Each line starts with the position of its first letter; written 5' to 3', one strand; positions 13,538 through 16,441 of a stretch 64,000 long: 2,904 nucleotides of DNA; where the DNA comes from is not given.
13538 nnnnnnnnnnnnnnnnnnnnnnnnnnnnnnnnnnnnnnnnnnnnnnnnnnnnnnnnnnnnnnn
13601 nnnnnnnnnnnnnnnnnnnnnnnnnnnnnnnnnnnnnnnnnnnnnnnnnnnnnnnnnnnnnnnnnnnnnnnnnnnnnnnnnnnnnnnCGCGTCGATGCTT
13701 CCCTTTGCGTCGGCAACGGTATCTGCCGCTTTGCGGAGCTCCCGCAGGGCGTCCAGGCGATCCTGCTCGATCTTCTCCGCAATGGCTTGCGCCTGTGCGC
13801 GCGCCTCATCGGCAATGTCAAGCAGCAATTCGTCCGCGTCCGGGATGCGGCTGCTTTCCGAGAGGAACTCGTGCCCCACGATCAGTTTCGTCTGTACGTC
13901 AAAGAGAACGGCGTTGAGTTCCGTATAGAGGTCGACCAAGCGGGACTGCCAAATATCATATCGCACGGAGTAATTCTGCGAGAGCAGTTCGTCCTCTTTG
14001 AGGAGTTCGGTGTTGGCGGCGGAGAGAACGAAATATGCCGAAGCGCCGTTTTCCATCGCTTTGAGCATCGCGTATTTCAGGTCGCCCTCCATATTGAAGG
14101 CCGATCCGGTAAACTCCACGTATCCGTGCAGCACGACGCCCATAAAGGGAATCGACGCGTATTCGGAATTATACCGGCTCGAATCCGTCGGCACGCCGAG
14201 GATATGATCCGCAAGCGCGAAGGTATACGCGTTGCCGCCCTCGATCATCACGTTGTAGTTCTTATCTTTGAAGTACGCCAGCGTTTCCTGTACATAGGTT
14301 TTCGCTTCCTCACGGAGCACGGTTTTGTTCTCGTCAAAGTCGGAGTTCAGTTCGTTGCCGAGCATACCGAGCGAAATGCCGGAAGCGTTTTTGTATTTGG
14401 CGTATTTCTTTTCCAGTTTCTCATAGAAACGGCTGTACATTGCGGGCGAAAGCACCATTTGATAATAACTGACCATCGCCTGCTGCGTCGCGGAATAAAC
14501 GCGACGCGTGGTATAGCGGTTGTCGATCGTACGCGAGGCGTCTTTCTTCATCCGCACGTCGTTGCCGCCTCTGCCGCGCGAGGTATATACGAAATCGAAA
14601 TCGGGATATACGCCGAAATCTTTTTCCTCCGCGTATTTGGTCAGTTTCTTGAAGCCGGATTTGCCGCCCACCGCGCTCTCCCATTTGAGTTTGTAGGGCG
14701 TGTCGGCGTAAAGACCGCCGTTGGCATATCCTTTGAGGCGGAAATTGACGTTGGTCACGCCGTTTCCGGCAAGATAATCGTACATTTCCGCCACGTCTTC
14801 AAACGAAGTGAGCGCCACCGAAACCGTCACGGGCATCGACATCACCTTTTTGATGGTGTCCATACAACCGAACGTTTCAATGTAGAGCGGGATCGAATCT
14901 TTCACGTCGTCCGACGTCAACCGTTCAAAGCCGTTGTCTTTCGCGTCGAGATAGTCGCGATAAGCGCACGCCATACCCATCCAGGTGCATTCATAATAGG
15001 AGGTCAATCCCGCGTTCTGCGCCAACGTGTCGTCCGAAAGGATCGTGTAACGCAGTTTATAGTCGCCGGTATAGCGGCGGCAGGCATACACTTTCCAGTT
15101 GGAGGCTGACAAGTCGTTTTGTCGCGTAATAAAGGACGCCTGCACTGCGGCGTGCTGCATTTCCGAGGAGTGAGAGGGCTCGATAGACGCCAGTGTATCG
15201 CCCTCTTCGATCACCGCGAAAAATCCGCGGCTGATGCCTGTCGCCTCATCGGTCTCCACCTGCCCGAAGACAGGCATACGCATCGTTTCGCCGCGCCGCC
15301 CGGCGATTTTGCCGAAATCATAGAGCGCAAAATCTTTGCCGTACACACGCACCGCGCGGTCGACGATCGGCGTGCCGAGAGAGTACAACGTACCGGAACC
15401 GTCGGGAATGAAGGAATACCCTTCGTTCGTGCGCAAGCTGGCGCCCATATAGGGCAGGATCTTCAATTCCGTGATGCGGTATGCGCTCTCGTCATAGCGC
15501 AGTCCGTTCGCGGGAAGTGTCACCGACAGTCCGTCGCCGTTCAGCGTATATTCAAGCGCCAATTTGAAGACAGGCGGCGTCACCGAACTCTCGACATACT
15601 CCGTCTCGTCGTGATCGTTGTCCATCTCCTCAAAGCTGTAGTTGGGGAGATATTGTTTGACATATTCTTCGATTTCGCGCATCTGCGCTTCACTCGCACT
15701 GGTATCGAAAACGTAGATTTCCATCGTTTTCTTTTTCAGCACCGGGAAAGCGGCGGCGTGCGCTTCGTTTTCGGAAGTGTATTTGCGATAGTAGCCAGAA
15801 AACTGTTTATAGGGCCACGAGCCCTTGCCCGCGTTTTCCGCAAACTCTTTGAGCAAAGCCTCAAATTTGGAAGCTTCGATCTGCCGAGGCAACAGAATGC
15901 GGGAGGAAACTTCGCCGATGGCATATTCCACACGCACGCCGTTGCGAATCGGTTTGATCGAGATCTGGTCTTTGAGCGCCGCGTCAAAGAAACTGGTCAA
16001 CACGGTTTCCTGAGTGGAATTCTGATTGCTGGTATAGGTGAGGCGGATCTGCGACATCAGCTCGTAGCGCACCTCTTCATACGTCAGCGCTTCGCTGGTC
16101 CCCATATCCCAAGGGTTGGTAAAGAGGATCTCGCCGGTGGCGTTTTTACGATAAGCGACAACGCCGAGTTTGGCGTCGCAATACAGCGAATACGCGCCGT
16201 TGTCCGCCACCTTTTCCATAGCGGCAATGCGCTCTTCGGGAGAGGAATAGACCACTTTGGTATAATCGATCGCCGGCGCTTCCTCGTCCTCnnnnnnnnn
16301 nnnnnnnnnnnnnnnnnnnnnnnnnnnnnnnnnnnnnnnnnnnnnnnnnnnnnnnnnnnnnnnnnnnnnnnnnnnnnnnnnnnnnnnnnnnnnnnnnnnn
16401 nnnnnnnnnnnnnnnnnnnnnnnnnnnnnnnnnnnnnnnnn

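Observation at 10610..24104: Seven-gene ABC locus with two permease pairs, one giant binding protein, two giant accessory proteins and no ATPase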

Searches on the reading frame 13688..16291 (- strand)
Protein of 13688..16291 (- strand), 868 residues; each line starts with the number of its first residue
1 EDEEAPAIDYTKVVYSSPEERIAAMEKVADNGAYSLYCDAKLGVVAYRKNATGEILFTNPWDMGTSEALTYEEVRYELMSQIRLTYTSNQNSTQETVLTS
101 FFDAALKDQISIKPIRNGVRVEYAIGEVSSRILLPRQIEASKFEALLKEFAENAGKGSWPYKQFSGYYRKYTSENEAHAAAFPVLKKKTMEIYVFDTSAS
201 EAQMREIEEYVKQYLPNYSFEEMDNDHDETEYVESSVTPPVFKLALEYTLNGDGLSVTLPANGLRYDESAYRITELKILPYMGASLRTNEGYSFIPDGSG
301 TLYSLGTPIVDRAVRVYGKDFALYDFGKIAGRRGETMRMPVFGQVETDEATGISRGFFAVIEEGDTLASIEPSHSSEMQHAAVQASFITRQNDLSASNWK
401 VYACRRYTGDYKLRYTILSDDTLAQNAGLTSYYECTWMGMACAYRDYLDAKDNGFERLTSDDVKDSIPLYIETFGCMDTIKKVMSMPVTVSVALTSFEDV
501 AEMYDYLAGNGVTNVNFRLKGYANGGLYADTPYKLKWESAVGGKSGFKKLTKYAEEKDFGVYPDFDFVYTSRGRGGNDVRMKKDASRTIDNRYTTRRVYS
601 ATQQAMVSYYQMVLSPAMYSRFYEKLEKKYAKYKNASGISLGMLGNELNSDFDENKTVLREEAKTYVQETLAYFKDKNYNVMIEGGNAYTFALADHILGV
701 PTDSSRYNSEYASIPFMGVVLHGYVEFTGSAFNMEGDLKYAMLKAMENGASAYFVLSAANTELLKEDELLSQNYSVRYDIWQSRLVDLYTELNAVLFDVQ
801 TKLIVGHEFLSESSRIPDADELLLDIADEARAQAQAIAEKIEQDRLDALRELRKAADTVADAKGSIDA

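Call 15: find_related_loci(query=A1, collection=genome_contigs, flank=10000)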
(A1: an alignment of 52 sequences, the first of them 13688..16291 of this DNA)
Query A1 (868 aa) in genome_contigs; peptide patterns used: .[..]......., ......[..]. (x = any residue, [..] = any of these).
407 stretches matched a pattern; 231 encode a relative of the query (tblastn E <= 1e-3); the best 80 are kept; 80 distinct loci.
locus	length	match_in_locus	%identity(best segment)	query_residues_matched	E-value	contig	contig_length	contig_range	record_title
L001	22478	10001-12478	63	8-823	0e+0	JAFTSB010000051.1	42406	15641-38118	MAG: Clostridia bacterium isolate RGIG4098 Roe_deer_Cecum.Co__c1860783, whole genome shotgun sequence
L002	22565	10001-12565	61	8-845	0e+0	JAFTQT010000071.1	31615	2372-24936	MAG: Clostridia bacterium isolate RGIG4064 Roe_deer_Cecum.Co__c975159, whole genome shotgun sequence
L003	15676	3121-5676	61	8-845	0e+0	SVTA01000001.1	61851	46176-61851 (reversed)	MAG: Oscillospiraceae bacterium isolate SIG683 NODE_11609_length_61851_cov_1.836093, whole genome shotgun sequence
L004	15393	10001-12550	59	1-844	0e+0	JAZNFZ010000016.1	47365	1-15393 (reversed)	MAG: Eubacteriales bacterium isolate T1900044709_TS20190175.MAGScoT_cleanbin_000012 SGB_1829_k141_408969, whole genome s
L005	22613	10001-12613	60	9-867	0e+0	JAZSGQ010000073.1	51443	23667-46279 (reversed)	MAG: Eubacteriales bacterium isolate T1900044578_TS20190044.MAGScoT_cleanbin_000005 SGB_529_k141_3475881, whole genome s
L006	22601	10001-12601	58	9-867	0e+0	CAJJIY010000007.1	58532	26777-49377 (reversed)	MAG TPA_asm: uncultured Clostridiales bacterium isolate ERR321646-bin.55 genome assembly, contig: NODE_333_length_58532_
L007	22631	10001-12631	59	8-866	0e+0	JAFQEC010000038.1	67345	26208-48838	MAG: Clostridia bacterium isolate RGIG1736 Goat_Cecum-3__c916200, whole genome shotgun sequence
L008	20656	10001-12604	59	9-866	0e+0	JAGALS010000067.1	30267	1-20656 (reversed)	MAG: Clostridia bacterium isolate RGIG8557 Water_deer_Cecum-3__c500406, whole genome shotgun sequence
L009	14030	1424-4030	57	1-846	0e+0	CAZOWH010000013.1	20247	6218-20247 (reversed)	MAG TPA_asm: uncultured Lachnospiraceae bacterium isolate SRP315200_co1_859 genome assembly, contig: NODE_4805_length_20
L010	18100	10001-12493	59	4-825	0e+0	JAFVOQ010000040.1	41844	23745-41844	MAG: Clostridia bacterium isolate RGIG5254 Sheep_Colon-1__c393547, whole genome shotgun sequence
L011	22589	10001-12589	57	10-846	0e+0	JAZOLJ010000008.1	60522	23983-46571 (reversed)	MAG: Eubacteriales bacterium isolate T1900045655_YK20190349.MAGScoT_cleanbin_000010 SGB_8234_k141_3048152, whole genome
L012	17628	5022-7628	57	1-858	0e+0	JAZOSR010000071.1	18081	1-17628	MAG: Eubacteriales bacterium isolate T1900045543_YK20190237.MAGScoT_cleanbin_000016 SGB_7831_k141_95953, whole genome sh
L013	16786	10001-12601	59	8-854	0e+0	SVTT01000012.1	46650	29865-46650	MAG: Oscillospiraceae bacterium isolate SIG702 NODE_17578_length_46650_cov_3.927391, whole genome shotgun sequence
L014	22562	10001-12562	57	3-842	0e+0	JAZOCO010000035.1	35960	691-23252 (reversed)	MAG: Eubacteriales bacterium isolate T1900044756_TS20190222.MAGScoT_cleanbin_000010 SGB_2278_k141_1201265, whole genome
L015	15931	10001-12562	58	8-852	0e+0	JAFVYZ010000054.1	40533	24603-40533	MAG: Clostridia bacterium isolate RGIG5523 Sheep_Colon.Co__c3111566, whole genome shotgun sequence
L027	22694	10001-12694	46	9-867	0e+0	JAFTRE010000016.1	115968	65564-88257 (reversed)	MAG: Clostridia bacterium isolate RGIG4075 Roe_deer_Cecum.Co__c1221216, whole genome shotgun sequence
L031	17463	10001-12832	43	1-854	0e+0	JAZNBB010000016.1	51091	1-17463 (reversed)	MAG: Eubacteriales bacterium isolate T1900044743_TS20190209.MAGScoT_cleanbin_000080 SGB_2091_k141_2492222, whole genome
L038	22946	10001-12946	41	2-867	0e+0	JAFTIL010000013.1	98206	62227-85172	MAG: Clostridia bacterium isolate RGIG3848 Roe_deer_Cecum-1__c1075, whole genome shotgun sequence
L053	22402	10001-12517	45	1-832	0e+0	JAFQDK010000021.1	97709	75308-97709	MAG: Clostridia bacterium isolate RGIG1718 Goat_Cecum-2__c261244, whole genome shotgun sequence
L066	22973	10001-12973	40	6-856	0e+0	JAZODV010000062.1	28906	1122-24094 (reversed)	MAG: Eubacteriales bacterium isolate T1900044750_TS20190416.MAGScoT_cleanbin_000133 SGB_2197_k141_3923850, whole genome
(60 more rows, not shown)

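Call 27: predict_structure(alignment_id=A1)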
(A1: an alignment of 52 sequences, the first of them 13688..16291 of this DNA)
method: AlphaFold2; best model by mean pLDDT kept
length: 868 residues; sequences in the alignment: 52
mean_pLDDT: 68.0   pTM: 0.65
mean pLDDT of the five models: 68.0, 67.8, 67.3, 66.4, 65.8
residues with pLDDT >= 90: 194; 70-90: 256; 50-70: 194; < 50: 224
segments of 3 or more residues with pLDDT < 50: 1-6, 320-336, 459-463, 465-467, 474-494, 523-533, 568-616, 650-655, 704-706, 730-823, 866-868
pLDDT, mean of each block of 10 residues (from residue 1): 53 88 95 95 94 95 81 88 85 82 89 92 77 86 94 91 94 85 86 90 85 88 84 64 91 89 66 87 93 76 82 58 39 49 92 93 82 87 87 59 72 95 92 88 81 54 49 41 23 51 64 63 42 53 76 82 60 35 32 28 30 49 72 77 60 54 75 84 71 72 53 65 61 34 37 32 37 35 40 39 30 31 50 64 71 66 52
secondary structure, 60 per line:
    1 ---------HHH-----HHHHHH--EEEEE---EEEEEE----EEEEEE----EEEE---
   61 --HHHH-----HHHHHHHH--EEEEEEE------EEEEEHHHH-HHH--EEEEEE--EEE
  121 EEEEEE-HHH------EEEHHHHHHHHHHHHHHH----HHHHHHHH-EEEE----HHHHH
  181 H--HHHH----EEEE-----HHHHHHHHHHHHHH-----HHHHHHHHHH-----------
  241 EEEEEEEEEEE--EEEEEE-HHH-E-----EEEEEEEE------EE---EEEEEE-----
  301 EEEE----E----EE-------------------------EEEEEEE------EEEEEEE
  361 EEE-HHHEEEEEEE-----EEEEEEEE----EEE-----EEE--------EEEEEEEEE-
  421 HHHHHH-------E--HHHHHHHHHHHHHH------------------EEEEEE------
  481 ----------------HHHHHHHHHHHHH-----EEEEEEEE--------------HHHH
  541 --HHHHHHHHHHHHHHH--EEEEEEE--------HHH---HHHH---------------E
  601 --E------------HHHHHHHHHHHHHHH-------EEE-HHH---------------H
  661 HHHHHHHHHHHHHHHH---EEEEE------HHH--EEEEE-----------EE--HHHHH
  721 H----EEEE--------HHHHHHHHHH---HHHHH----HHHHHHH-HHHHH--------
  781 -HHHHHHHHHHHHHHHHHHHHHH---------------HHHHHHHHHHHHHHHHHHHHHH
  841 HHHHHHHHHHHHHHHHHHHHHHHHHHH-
elements in order (helices of 4 or more, strands of 3 or more residues): H18-23 E26-30 E34-39 E44-49 E54-57 H63-66 H72-79 E82-88 E95-99 H100-103 E110-115 E118-126 E137-139 H140-154 H159-166 E168-171 H176-181 H184-187 E192-195 H201-214 H220-229 E241-251 E254-259 E271-278 E290-295 E301-304 E341-347 E354-363 E368-374 E380-387 E392-394 E400-402 E411-419 H421-426 H437-450 E469-474 H497-509 E515-522 H537-540 H543-557 E560-566 H581-584 H616-630 E638-640 H660-676 E680-684 E696-700 H716-721 E726-729 H738-747 H751-755 H760-766 H768-772 H782-803 H819-867

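Call 29: fold_search(model_id=the predicted structure, library=pdb)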
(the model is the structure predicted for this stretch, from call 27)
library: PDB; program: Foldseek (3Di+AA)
matches with E <= 10: 808; with E <= 0.001: 76
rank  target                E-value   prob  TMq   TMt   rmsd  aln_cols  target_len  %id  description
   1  5opq_A                9.3e-20  1.00  0.42  0.53  10.7       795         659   11  A 3,6-anhydro-D-galactosidase produced by Zobellia galactanivorans. This is an exo-lytic enzyme that hydrolyzes termin (released 2017-11-29)
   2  5opq_D                1.3e-19  1.00  0.41  0.52  10.3       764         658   12  A 3,6-anhydro-D-galactosidase produced by Zobellia galactanivorans. This is an exo-lytic enzyme that hydrolyzes termin (released 2017-11-29)
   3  8rzk_A                6.8e-19  1.00  0.42  0.53  10.0       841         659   11  The Michaelis complex of ZgGH129 D486N from Zobellia galactanivorans with neo-b/k-oligo-carrageenan tetrasaccharide (b (released 2024-07-31)
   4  5wzq_B                5.1e-15  1.00  0.41  0.55   8.8       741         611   12  Alpha-N-acetylgalactosaminidase NagBb from Bifidobacterium bifidum - quadruple mutant (released 2017-06-07)
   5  5wzq_A                7.5e-15  1.00  0.41  0.56   8.3       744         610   11  Alpha-N-acetylgalactosaminidase NagBb from Bifidobacterium bifidum - quadruple mutant (released 2017-06-07)
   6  5wzr_A                8.8e-15  1.00  0.41  0.55   8.4       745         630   11  Alpha-N-acetylgalactosaminidase NagBb from Bifidobacterium bifidum - Gal-NHAc-DNJ complex (released 2017-06-07)
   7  5wzp_A                1.4e-14  1.00  0.35  0.48   9.6       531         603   14  Alpha-N-acetylgalactosaminidase NagBb from Bifidobacterium bifidum - ligand free (released 2017-06-07)
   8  5wzn_A                2.0e-14  1.00  0.41  0.55   8.5       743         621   12  Alpha-N-acetylgalactosaminidase NagBb from Bifidobacterium bifidum - GalNAc complex (released 2017-06-07)
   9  5wzp_B                2.2e-14  1.00  0.40  0.54   8.6       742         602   11  Alpha-N-acetylgalactosaminidase NagBb from Bifidobacterium bifidum - ligand free (released 2017-06-07)
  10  5wzn_B                8.0e-14  1.00  0.40  0.53   8.4       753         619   10  Alpha-N-acetylgalactosaminidase NagBb from Bifidobacterium bifidum - GalNAc complex (released 2017-06-07)
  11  5wzr_B                8.4e-14  1.00  0.41  0.54   8.7       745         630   11  Alpha-N-acetylgalactosaminidase NagBb from Bifidobacterium bifidum - Gal-NHAc-DNJ complex (released 2017-06-07)
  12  6qev_B                8.6e-12  1.00  0.31  0.22  11.0       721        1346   10  EngBF DARPin Fusion 4b B6 (released 2019-11-06)
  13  6qfk_A                1.1e-10  1.00  0.33  0.23   9.1       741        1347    9  EngBF DARPin Fusion 4b G10 (released 2019-11-06)
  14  6qep                  1.1e-10  1.00  0.34  0.24  11.9       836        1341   10  EngBF DARPin Fusion 4b H14 (released 2019-11-06)
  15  2zxq                  1.2e-10  1.00  0.32  0.25   9.6       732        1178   10  Crystal structure of endo-alpha-N-acetylgalactosaminidase from Bifidobacterium longum (EngBF) (released 2009-06-16)
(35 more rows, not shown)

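Call 30: search_solved_structures(query=A1, max_evalue=10, show_alignments=3)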
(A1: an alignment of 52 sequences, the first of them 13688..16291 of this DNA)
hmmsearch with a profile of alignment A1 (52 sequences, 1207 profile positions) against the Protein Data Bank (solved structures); distinct sequences matched with E-value up to 10: 13.
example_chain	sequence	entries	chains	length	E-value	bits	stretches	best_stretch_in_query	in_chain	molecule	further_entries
1szi_A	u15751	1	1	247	0.56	11.4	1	886-1021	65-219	mannose-6-phosphate receptor binding protein 1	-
4uos_A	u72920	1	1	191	0.78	11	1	862-1031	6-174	DESIGNED HELICAL BUNDLE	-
9qgy_G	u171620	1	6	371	1.1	10.5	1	870-1023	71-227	Macrolide export protein MacA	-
5nik_D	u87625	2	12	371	1.2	10.4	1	869-1027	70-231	Macrolide export protein MacA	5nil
8zdo_S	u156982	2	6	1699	1.2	10.3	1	869-1048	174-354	Tape measure protein (gp16)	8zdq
9s4q_25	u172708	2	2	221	1.7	9.8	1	862-973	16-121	Kinetochore protein SPC25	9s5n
9az4_G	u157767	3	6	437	2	9.7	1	973-1128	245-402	Inverted formin-2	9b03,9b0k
4ilo_A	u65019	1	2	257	2.6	9.2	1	872-1008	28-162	CT398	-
3s84_A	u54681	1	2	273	4.9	8.3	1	850-992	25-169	Apolipoprotein A-IV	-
8rv2_E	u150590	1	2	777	5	8.3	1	973-1128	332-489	Isoform 2 of Inverted formin-2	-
6ixv_A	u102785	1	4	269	6.6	7.9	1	861-1011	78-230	SH3 domain-binding protein 5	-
3fpp_A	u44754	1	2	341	7.6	7.7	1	870-1027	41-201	Macrolide-specific efflux protein macA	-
9azp_G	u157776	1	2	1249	10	7.3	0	973-1128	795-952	Inverted formin-2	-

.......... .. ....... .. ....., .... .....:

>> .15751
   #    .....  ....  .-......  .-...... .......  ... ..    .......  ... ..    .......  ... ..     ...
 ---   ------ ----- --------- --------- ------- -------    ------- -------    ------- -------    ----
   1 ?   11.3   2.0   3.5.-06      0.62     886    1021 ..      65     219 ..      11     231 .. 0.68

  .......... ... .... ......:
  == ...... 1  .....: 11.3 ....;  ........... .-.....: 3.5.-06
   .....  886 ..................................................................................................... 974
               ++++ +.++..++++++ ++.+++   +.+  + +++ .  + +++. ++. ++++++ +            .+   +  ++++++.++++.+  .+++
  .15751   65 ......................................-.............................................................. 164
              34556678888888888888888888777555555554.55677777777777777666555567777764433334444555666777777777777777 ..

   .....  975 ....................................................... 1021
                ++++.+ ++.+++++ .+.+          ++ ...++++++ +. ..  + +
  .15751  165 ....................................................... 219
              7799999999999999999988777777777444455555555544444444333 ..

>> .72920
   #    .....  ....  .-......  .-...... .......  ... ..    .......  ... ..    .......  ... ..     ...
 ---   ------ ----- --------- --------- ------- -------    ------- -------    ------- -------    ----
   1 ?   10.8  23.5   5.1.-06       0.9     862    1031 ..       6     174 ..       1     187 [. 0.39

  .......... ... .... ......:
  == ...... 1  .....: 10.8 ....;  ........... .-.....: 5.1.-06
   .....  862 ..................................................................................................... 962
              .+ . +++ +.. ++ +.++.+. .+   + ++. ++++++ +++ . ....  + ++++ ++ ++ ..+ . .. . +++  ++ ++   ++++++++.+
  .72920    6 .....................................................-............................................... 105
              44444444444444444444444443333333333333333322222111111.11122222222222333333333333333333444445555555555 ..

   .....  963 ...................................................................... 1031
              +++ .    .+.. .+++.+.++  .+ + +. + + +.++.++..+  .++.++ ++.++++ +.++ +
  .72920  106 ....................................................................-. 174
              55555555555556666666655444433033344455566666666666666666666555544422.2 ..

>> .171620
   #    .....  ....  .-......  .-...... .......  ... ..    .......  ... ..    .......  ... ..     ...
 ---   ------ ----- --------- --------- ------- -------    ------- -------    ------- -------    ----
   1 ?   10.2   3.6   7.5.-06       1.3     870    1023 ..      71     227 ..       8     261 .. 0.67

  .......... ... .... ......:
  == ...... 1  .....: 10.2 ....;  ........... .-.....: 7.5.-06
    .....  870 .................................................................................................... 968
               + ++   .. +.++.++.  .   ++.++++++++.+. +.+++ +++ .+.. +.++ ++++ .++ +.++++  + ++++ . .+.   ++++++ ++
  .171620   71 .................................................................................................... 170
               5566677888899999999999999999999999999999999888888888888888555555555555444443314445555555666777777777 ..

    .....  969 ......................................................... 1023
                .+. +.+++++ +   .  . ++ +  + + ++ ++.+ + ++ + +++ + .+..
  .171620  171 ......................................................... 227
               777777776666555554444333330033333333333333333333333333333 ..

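Call 53: search_protein_families(library=pfam, proteins=[L027:9851-14239:+, L031:9866-15136:+, L038:9863-15856:+, L066:9812-16285:+, L053:9899-12826:+], max_evalue=0.001)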
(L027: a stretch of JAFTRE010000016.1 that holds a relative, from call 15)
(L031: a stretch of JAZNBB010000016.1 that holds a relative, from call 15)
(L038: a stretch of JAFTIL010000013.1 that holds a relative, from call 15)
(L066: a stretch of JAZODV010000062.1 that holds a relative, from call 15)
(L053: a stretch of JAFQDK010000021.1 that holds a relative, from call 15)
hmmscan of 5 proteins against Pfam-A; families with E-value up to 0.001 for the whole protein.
L027:9851-14239:+ (1463 aa): 1 family
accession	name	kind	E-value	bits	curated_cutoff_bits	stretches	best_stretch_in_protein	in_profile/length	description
PF18952.6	DUF5696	-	1e-135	454.1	25.6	1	264-892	2-576/612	Family of unknown function (DUF5696)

L031:9866-15136:+ (1757 aa): 1 family
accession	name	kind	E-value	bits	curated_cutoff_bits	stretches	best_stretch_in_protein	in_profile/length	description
PF18952.6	DUF5696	-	3.7e-129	432.4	25.6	2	470-950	131-574/612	Family of unknown function (DUF5696)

L038:9863-15856:+ (1998 aa): 1 family
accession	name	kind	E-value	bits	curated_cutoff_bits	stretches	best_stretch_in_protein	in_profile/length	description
PF18952.6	DUF5696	-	3.8e-121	406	25.6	3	674-968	293-576/612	Family of unknown function (DUF5696)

L066:9812-16285:+ (2158 aa): 1 family
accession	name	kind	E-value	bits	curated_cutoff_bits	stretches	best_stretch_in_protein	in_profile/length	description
PF18952.6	DUF5696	-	1.6e-116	390.7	25.6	3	703-1013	277-576/612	Family of unknown function (DUF5696)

L053:9899-12826:+ (976 aa): 1 family
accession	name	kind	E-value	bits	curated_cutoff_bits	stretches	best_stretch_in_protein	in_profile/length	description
PF18952.6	DUF5696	-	3.8e-144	482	25.6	2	252-855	2-576/612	Family of unknown function (DUF5696)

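Call 65: search_protein_representatives(protein=window:13688-16291:-)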
Query: 868 residues. Proteins with E-value up to 0.001 (for the whole library): 4087; up to 1e-10: 3340; up to 1e-30: 1537. The best 150 are listed.
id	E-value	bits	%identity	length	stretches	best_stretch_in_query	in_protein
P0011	0.0e+00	1147.4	64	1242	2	335-863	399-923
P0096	5.0e-295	997.6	58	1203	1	8-856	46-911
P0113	8.5e-274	927.4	56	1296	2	342-860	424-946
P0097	4.5e-268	908.5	54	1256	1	12-866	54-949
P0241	2.2e-231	787.1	49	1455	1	9-859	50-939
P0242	1.8e-220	751.0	49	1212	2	352-845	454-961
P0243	3.7e-218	743.4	48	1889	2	353-861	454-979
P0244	1.4e-214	731.6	49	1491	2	352-827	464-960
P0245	1.4e-211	721.6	47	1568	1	14-843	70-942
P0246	8.9e-210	715.6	47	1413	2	343-855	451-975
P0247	1.3e-209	715.1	45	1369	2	332-863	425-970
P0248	1.4e-209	715.0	46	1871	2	354-864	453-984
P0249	1.9e-209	714.6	47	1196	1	8-861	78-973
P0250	2.4e-209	714.2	48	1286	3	353-860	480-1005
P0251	1.3e-208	711.8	48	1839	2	350-845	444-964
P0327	1.0e-176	606.3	40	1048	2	344-845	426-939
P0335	3.5e-170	584.7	40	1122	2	351-853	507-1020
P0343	8.9e-168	576.7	39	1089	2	351-850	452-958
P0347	3.0e-165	568.4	40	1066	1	19-843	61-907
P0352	3.4e-161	555.0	39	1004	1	8-834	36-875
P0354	2.2e-160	552.3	39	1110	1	31-852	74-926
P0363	1.7e-155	536.1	39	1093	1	14-831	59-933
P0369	9.6e-153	527.0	42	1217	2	353-820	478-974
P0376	6.7e-146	504.4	40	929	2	354-816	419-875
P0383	1.3e-141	490.2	40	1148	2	176-818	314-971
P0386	1.1e-140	487.1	39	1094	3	351-858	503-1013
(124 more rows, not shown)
